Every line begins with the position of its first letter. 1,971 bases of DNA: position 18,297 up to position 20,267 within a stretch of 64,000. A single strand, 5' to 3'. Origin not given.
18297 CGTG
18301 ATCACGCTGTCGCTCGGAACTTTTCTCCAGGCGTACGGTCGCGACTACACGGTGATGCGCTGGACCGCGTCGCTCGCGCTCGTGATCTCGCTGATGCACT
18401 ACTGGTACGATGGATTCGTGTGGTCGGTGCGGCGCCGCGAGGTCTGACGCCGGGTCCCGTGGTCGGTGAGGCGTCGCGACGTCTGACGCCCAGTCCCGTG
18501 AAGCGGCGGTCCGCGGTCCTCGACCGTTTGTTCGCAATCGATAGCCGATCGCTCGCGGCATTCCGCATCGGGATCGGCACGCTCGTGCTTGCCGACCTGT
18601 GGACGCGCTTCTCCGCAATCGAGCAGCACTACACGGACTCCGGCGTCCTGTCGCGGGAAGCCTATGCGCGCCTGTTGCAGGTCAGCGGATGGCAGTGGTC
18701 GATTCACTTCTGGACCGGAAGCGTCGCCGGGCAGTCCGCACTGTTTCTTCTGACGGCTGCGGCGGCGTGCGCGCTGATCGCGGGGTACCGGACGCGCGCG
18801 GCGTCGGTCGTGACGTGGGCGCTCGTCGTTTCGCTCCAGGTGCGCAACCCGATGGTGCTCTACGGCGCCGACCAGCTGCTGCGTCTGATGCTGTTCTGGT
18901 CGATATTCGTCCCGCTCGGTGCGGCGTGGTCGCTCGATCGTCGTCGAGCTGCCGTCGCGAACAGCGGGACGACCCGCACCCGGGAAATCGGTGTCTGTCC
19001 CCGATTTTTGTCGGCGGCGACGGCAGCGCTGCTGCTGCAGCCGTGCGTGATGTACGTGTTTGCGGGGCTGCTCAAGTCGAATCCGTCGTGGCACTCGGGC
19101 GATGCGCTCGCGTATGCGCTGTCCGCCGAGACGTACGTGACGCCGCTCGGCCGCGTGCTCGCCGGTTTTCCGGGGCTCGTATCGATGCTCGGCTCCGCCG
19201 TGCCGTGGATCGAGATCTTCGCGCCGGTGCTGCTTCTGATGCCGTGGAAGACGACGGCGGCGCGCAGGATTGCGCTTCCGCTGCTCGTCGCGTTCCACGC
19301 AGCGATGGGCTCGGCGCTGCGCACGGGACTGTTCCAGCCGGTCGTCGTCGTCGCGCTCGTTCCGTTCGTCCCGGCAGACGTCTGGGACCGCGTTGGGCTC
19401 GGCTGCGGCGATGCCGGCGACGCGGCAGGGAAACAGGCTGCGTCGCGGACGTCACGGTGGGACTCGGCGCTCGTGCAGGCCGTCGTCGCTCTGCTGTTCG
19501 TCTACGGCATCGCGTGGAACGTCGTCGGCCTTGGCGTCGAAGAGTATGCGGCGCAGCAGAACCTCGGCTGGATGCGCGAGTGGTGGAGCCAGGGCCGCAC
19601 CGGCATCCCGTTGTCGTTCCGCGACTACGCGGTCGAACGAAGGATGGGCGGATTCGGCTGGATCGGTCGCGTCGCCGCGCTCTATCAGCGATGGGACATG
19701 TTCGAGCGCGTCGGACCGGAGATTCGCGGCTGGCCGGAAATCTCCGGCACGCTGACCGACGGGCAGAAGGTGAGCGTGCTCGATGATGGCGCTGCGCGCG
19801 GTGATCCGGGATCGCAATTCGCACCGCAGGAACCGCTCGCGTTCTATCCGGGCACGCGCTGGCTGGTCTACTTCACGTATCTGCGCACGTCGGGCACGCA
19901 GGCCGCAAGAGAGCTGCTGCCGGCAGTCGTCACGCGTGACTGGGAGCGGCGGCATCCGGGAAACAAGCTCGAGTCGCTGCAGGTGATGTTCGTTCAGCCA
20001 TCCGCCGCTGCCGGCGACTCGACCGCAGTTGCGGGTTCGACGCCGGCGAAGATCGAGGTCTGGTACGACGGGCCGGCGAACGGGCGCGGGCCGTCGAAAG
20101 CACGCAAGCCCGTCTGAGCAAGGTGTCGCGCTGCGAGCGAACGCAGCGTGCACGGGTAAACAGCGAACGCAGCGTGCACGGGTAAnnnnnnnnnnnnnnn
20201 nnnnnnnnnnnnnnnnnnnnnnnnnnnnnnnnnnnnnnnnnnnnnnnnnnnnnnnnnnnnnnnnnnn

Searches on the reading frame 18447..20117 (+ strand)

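Call 9: search_protein_families(library=pfam, proteins=[window:18447-20117:+], max_evalue=0.01)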
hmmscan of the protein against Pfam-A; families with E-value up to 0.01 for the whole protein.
window:18447-20117:+ (556 aa): 2 families
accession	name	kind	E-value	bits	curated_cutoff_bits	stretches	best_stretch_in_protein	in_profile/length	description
PF05090.19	HTTM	-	5.3e-10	39.7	27.7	1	31-310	4-257/259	HTTM domain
PF07291.16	MauE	-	0.00017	22.3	27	1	200-295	13-95/128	Methylamine utilisation protein MauE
